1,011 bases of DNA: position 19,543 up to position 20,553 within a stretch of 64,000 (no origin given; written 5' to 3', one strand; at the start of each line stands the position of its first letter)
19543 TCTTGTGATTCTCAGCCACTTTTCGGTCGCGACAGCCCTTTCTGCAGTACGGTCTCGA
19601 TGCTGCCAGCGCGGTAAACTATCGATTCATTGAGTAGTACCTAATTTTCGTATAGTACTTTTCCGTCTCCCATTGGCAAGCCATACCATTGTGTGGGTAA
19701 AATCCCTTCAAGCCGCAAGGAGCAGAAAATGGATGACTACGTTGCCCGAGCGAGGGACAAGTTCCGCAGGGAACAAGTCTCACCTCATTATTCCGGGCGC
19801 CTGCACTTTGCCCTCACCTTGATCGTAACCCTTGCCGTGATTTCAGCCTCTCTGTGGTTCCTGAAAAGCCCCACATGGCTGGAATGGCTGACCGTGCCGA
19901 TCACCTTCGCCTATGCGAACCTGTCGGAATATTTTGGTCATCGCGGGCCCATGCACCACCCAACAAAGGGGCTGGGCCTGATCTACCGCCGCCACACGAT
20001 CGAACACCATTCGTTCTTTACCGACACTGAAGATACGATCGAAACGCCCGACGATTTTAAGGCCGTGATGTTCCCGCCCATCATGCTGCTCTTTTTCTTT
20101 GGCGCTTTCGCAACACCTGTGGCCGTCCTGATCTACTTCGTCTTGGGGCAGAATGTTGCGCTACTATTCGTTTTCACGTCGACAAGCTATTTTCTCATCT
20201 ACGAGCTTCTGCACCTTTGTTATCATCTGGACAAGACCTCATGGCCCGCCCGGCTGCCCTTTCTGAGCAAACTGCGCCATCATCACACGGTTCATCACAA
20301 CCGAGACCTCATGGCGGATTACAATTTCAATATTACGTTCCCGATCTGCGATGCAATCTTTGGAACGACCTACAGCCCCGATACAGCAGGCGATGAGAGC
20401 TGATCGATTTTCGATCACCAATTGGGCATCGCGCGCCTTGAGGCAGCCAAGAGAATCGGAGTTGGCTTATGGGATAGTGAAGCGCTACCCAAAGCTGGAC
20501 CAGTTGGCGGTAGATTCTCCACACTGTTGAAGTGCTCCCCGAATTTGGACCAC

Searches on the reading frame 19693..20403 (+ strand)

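Call 3: search_protein_families(library=pfam, proteins=[window:19693-20403:+], max_evalue=0.01)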
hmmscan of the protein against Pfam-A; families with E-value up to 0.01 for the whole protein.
window:19693-20403:+ (236 aa): 1 family
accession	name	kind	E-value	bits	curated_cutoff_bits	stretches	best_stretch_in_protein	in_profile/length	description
PF04116.19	FA_hydroxylase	-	4.4e-12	47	31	1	70-225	3-132/132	Fatty acid hydroxylase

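Call 4: search_protein_families(library=ncbifam, proteins=[window:19693-20403:+], max_evalue=0.01)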
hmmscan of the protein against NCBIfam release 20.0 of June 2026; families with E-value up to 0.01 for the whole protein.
window:19693-20403:+ (236 aa): 1 family
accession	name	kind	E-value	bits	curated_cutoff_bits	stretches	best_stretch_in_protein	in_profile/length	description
NF047868.1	TrhA_N_extend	domain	0.00034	20.3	200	0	38-231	8-232/269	TrhA extension/companion domain-containing protein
